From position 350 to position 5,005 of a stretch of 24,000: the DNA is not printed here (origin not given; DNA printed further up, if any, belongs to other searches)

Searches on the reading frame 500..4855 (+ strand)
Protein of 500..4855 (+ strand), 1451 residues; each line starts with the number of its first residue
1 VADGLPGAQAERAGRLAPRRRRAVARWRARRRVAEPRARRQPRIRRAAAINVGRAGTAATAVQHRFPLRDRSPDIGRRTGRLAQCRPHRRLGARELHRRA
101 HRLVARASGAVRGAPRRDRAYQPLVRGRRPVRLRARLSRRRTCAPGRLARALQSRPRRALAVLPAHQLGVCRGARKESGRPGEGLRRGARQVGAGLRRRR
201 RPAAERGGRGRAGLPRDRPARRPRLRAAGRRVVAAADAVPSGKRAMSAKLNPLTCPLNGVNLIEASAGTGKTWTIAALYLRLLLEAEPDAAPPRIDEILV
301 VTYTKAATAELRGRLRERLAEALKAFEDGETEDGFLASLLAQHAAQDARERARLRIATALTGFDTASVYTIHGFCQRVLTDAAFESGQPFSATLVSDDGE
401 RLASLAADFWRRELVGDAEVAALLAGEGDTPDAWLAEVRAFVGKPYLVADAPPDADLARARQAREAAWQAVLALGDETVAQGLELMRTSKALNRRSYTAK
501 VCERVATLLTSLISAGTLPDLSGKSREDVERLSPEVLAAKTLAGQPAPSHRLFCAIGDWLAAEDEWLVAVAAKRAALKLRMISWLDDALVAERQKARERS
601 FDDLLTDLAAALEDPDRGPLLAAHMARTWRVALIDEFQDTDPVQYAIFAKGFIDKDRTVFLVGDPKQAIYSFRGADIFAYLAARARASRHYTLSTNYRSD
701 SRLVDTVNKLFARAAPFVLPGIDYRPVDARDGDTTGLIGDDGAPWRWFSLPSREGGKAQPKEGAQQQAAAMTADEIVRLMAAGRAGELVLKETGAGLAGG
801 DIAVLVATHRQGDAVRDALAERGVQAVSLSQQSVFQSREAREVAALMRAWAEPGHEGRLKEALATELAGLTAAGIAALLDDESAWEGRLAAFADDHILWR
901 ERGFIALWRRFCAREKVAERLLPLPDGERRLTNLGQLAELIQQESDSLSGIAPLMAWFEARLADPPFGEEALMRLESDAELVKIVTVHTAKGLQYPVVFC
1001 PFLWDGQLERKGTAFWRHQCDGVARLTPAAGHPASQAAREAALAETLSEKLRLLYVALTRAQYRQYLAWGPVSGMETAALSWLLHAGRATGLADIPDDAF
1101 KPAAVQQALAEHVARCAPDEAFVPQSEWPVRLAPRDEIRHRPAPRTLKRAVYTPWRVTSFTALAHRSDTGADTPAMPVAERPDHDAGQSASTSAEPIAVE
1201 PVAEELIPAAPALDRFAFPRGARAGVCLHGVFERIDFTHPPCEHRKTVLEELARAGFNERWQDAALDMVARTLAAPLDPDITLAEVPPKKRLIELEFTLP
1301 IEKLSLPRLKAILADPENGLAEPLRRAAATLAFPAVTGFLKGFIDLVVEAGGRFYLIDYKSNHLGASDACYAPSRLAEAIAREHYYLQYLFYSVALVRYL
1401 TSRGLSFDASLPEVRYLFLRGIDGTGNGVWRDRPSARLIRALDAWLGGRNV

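Call 11: search_protein_families(library=pfam, proteins=[window:500-4855:+], max_evalue=0.001)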
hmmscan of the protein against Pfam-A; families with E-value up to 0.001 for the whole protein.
window:500-4855:+ (1451 aa): 5 families
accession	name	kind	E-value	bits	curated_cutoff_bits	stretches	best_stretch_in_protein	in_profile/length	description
PF00580.27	UvrD-helicase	-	2.1e-44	152.7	23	1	252-684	8-267/271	UvrD/REP helicase N-terminal domain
PF13361.12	UvrD_C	-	1.8e-19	70.8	25.6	2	970-1069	276-347/350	UvrD-like helicase C-terminal domain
PF13245.12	AAA_19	-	2.8e-11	44.1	25.1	1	260-673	13-134/134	AAA domain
PF13538.12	UvrD_C_2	-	4.9e-08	33.2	27.4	1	984-1007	4-29/52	UvrD-like helicase C-terminal domain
PF12705.13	PDDEXK_1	-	2.4e-06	28.1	22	1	1223-1399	36-172/247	PD-(D/E)XK nuclease superfamily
